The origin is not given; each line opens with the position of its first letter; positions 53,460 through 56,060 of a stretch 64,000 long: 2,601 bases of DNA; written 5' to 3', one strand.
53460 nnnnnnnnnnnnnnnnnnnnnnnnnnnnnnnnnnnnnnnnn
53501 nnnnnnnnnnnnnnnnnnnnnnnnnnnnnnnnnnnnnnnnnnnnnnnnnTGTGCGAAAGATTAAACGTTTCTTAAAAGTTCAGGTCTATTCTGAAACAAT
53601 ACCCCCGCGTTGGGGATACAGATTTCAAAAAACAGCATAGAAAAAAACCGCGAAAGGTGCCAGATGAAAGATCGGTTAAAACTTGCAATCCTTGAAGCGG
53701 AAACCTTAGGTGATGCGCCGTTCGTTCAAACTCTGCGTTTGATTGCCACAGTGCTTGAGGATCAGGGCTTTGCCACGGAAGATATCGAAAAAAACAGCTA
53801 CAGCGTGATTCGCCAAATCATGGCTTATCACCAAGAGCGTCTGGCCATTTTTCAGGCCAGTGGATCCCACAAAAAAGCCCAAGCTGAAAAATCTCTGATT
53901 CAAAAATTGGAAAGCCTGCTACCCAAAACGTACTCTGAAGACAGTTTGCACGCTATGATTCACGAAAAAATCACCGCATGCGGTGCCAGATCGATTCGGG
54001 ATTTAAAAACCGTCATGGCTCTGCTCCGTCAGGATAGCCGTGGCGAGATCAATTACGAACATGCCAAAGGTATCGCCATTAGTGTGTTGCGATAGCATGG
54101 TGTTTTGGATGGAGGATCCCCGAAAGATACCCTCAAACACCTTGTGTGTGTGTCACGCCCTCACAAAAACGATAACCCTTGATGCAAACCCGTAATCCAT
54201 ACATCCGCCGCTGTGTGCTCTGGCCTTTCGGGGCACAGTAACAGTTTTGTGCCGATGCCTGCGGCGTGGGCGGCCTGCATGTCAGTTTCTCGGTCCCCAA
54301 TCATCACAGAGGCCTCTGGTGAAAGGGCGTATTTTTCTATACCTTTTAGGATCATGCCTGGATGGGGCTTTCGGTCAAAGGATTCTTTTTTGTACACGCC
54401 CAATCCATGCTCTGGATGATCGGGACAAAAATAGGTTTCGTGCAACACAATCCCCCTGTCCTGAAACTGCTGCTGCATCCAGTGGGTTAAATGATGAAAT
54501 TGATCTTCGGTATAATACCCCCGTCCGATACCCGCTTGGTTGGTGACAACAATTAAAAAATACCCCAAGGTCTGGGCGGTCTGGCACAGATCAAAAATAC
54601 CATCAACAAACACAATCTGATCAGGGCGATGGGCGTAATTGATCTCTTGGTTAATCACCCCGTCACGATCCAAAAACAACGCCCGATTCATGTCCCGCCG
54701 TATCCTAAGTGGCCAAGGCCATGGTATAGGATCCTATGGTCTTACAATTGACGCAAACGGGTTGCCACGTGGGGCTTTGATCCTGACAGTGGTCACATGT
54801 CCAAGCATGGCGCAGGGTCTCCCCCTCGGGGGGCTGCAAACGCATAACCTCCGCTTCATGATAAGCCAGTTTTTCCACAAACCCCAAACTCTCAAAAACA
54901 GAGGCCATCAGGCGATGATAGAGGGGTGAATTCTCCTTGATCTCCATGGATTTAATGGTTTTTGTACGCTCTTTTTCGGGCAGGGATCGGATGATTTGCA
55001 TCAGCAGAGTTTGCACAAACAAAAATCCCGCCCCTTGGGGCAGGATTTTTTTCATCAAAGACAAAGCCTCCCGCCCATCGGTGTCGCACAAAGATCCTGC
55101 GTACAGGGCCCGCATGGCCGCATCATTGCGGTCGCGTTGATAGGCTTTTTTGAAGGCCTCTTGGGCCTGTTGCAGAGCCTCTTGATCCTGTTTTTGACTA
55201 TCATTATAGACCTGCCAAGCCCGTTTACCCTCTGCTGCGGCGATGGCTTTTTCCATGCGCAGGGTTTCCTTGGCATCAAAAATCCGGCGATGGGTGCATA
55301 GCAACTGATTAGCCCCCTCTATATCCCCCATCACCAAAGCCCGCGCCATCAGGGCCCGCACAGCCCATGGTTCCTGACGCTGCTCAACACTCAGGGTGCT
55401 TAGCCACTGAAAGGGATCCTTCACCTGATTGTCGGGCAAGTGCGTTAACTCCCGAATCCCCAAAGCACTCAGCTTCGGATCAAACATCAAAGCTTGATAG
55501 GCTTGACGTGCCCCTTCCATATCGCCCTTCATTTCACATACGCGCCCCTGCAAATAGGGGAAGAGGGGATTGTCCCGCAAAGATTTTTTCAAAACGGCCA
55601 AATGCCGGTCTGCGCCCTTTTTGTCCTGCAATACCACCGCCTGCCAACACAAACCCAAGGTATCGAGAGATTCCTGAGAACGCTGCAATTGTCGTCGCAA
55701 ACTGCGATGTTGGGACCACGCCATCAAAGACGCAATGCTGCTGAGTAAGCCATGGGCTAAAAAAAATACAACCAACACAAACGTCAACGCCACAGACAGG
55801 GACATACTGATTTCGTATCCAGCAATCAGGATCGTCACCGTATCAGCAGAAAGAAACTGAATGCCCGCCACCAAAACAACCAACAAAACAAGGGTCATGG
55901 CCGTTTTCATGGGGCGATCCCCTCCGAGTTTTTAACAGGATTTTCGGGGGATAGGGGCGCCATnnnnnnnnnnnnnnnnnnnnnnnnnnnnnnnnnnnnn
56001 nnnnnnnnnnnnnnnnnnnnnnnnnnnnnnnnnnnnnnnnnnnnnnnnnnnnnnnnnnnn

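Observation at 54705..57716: hemD / membrane protein / hemY-like cluster: candidate alphaproteobacterial Mic60 (mitofilin) homolog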

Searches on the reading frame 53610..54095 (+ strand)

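Call 3: search_protein_families(library=pfam, proteins=[window:53610-54095:+], max_evalue=1)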
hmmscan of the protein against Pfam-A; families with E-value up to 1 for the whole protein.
window:53610-54095:+ (161 aa): 1 family
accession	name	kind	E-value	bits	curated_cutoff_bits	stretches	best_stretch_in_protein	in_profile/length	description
PF09424.15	YqeY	-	4.5e-12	46.7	27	1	21-153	2-136/143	Yqey-like protein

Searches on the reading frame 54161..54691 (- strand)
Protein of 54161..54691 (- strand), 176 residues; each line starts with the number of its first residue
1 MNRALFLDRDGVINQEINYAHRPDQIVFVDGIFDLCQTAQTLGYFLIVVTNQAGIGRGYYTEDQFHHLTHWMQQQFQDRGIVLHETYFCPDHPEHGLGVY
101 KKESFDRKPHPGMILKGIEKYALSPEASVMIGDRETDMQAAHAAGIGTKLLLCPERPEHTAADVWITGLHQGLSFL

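Call 3: search_protein_families(library=pfam, proteins=[window:54161-54691:-], max_evalue=1)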
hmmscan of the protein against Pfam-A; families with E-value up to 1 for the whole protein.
window:54161-54691:- (176 aa): 4 families
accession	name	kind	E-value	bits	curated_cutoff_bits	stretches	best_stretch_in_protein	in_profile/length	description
PF13419.12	HAD_2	-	7.5e-12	46.2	23.8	1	103-147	130-174/178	Haloacid dehalogenase-like hydrolase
PF13242.12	Hydrolase_like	-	1.2e-11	44.8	22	1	107-151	3-48/75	HAD-hyrolase-like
PF00702.32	Hydrolase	-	8.1e-08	33.3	26.4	1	102-145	150-191/191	haloacid dehalogenase-like hydrolase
PF08645.17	PNK3P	-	0.0039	17.4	22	1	30-133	32-125/161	Polynucleotide kinase 3 phosphatase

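Call 4: search_protein_families(library=ncbifam, proteins=[window:54161-54691:-], max_evalue=1)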
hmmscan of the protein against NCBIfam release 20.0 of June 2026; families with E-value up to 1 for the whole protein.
window:54161-54691:- (176 aa): 38 families (the best 25 are shown)
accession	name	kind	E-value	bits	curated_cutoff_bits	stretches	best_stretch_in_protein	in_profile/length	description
TIGR00213.1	GmhB_yaeD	subfamily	4e-51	173.2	149.6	1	2-161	1-159/176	D-glycero-beta-D-manno-heptose 1,7-bisphosphate 7-phosphatase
NF006506.0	PRK08942.1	equivalog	8e-47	159.1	178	1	2-162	3-157/182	D-glycero-beta-D-manno-heptose 1,7-bisphosphate 7-phosphatase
NF050049.1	HBPPhtaseGmhB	domain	4.8e-38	130.6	250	1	2-157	3-149/171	D-glycero-alpha-D-manno-heptose-1,7-bisphosphate 7-phosphatase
TIGR01656.1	Histidinol-ppas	subfamily_domain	5e-35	120.6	84.15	1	4-148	2-142/149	histidinol-phosphate phosphatase domain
TIGR01662.1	HAD-SF-IIIA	subfamily_domain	1.9e-28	99.3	44.6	1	3-147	1-134/141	HAD-IIIA family hydrolase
NF003937.0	PRK05446.1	equivalog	2.3e-22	79.5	443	1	2-147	3-144/355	bifunctional histidinol-phosphatase/imidazoleglycerol-phosphate dehydratase HisB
TIGR01261.1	hisB_Nterm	equivalog_domain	3.2e-19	69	140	1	3-146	2-141/161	histidinol-phosphatase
NF005264.0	PRK06769.1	equivalog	2e-12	47.3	217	1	3-149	5-134/175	HAD-IIIA family hydrolase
NF009695.0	PRK13222.1-2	equivalog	2e-08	34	225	1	106-146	148-188/226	phosphoglycolate phosphatase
TIGR01449.2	PGP_bact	equivalog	4.2e-07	29.7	180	1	106-153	139-186/213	phosphoglycolate phosphatase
TIGR01454.1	AHBA_synth_RP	hypoth_equivalog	4.4e-07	29.7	246.65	1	103-149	126-172/205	AHBA synthesis associated protein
TIGR02253.1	CTE7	subfamily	6.8e-07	29.3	169.75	1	106-153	148-195/221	TIGR02253 family HAD-type hydrolase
NF009700.0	PRK13226.1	equivalog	6e-06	26.1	342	1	106-153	149-196/229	phosphoglycolate phosphatase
NF009694.0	PRK13222.1-1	equivalog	1.6e-05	24.3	415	1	106-147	165-206/252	phosphoglycolate phosphatase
NF009804.0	PRK13288.1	equivalog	2.3e-05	24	218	1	106-148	136-178/215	pyrophosphatase PpaX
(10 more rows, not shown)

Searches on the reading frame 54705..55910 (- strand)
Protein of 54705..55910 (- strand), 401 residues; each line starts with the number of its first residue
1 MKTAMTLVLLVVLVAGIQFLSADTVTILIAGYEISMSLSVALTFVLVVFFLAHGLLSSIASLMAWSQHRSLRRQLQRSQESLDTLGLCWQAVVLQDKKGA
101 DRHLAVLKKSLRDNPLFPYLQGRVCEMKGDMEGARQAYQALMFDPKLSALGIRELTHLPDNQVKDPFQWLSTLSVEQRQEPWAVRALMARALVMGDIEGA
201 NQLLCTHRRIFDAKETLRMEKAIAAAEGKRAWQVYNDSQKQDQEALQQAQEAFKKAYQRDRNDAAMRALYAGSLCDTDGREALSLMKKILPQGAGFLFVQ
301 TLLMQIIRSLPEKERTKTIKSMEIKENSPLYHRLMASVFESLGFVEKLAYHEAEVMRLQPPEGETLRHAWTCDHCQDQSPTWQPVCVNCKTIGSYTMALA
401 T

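Call 3: search_protein_families(library=pfam, proteins=[window:54705-55910:-], max_evalue=1)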
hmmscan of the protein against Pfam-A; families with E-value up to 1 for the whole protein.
window:54705-55910:- (401 aa): 10 families
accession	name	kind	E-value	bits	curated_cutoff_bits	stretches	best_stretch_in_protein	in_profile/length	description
PF07219.19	HemY_N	-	2.5e-06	28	31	1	25-120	3-97/107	HemY protein N-terminus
PF06305.16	LapA_dom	-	4e-05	23.9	28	1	23-82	4-63/64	Lipopolysaccharide assembly protein A domain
PF09976.15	TPR_21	-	0.00055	20.2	25.5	1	79-141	108-172/193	Tetratricopeptide repeat-like domain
PF14559.12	TPR_19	-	0.0066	17.2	25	1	243-277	4-38/68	Tetratricopeptide repeat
PF20308.4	TPR-S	-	0.0071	17.4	27.6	1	183-270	19-93/102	Tetratricopeptide Repeats-Sensor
PF13432.12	TPR_16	-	0.012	16.5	32.7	1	106-141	19-57/65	Tetratricopeptide repeat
PF25058.1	ARM_TT21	-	0.022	15.2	27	0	111-142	3-34/155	Tetratricopeptide repeat protein 21 ARM repeat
PF23914.1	TPR_CcmH_CycH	-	0.028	14.7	42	1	243-290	63-110/158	Cytochrome c-type biogenesis protein H TPR domain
PF09986.15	DUF2225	-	0.12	12.5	21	1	223-264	117-159/214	Uncharacterized protein conserved in bacteria (DUF2225)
PF07719.23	TPR_2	-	0.18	12.5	27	0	119-140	5-26/34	Tetratricopeptide repeat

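Call 4: search_protein_families(library=ncbifam, proteins=[window:54705-55910:-], max_evalue=1)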
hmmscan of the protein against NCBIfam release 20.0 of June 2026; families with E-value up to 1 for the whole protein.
window:54705-55910:- (401 aa): 4 families
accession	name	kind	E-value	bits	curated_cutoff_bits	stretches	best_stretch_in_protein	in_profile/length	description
TIGR00540.1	TPR_hemY_coli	hypoth_equivalog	0.00023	20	142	1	7-80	6-85/385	heme biosynthesis-associated TPR protein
NF007540.1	PRK10153.1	equivalog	0.03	13.2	400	1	54-146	389-488/516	lysine decarboxylation/transport transcriptional activator CadC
NF033147.1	GXX_rpt_CTERM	domain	0.2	11.5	50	1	14-41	32-60/132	Gly-Xaa-Xaa repeat protein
TIGR02209.1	ftsL_broad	equivalog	0.36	10.8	42.45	1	45-95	3-53/85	cell division protein FtsL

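Call 35: find_homologous_proteins(query=window:54705-55910:-, max_evalue=0.001)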
Query window:54705-55910:- (401 aa): 7 proteins with E <= 0.001 among 8000 candidates.
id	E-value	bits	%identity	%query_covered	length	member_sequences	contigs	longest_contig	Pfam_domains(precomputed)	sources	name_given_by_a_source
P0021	3.1e-263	891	100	100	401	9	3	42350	PF07219.20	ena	-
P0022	6.7e-239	811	90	100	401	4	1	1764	PF07219.20,PF06305.17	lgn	-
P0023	7.9e-237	804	89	100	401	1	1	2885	PF07219.20,PF06305.17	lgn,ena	-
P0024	2.7e-236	802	89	100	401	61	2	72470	PF07219.20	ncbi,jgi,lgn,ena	jgi:hypothetical protein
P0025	7.0e-219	745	81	100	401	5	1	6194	PF07219.20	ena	-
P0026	1.2e-178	612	87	77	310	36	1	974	-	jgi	jgi:hypothetical protein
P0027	1.0e-140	487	54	100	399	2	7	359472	PF07219.20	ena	-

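Call 36: find_encoding_contigs(protein=P0027, flank=8000, max_places=2)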
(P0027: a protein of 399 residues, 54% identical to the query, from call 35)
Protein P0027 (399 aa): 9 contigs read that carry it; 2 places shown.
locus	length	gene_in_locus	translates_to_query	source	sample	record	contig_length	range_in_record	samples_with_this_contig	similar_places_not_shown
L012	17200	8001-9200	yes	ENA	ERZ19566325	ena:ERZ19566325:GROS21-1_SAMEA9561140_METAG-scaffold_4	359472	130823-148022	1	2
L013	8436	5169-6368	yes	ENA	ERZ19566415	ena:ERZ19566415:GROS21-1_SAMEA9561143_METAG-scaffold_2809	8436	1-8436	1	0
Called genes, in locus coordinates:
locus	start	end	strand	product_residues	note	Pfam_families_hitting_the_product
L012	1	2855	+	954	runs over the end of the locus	PF00005:ABC_tran (faint), PF02463:SMC_N (faint), PF13191:AAA_16 (faint), PF13555:AAA_29 (faint), PF20703:nSTAND1 (faint), PF17760:UvrA_inter, PF17755:UvrA_DNA-bind, PF12399:BCA_ABC_TP_C (faint)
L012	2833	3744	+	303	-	PF00491:Arginase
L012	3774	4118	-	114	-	PF01047:MarR, PF12802:MarR_2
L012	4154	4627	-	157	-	PF14588:YjgF_endoribonc, PF01042:Ribonuc_L-PSP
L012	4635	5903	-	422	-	PF00109:ketoacyl-synt, PF00108:Thiolase_N (weak), PF02801:Ketoacyl-synt_C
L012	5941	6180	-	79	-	PF14573:PP-binding_2 (weak), PF00550:PP-binding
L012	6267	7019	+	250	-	PF02602:HEM4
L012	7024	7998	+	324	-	-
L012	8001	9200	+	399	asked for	PF07219:HemY_N (weak)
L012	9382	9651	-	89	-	PF05016:ParE_toxin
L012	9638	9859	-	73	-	PF05509:TraY (weak)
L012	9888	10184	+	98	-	-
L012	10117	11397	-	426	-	PF01512:Complex1_51K, PF10531:SLBB (weak), PF22461:SLBB_2, PF10589:NADH_4Fe-4S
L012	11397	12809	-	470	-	PF00206:Lyase_1, PF10415:FumaraseC_C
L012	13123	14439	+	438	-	PF02881:SRP54_N, PF00448:SRP54, PF13401:AAA_22 (faint), PF02978:SRP_SPB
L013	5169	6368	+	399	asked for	PF07219:HemY_N (weak)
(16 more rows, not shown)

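Call 37: find_encoding_contigs(protein=P0021, flank=3000, max_places=2)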
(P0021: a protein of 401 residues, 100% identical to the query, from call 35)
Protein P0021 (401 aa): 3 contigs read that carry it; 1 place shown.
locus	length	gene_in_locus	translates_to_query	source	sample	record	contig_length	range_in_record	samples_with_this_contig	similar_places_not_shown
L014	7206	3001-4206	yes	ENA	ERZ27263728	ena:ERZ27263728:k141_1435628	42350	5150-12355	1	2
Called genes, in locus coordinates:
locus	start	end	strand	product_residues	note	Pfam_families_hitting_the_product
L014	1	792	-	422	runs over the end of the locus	PF00109:ketoacyl-synt, PF00108:Thiolase_N (weak), PF02801:Ketoacyl-synt_C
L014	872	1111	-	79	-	PF14573:PP-binding_2 (weak), PF00550:PP-binding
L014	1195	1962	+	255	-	PF02602:HEM4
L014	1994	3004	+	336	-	-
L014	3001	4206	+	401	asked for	PF07219:HemY_N (weak)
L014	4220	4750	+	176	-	PF00702:Hydrolase (weak), PF13419:HAD_2, PF13242:Hydrolase_like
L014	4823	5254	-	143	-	PF09424:YqeY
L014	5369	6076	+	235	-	PF00072:Response_reg, PF00486:Trans_reg_C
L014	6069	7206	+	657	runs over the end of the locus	-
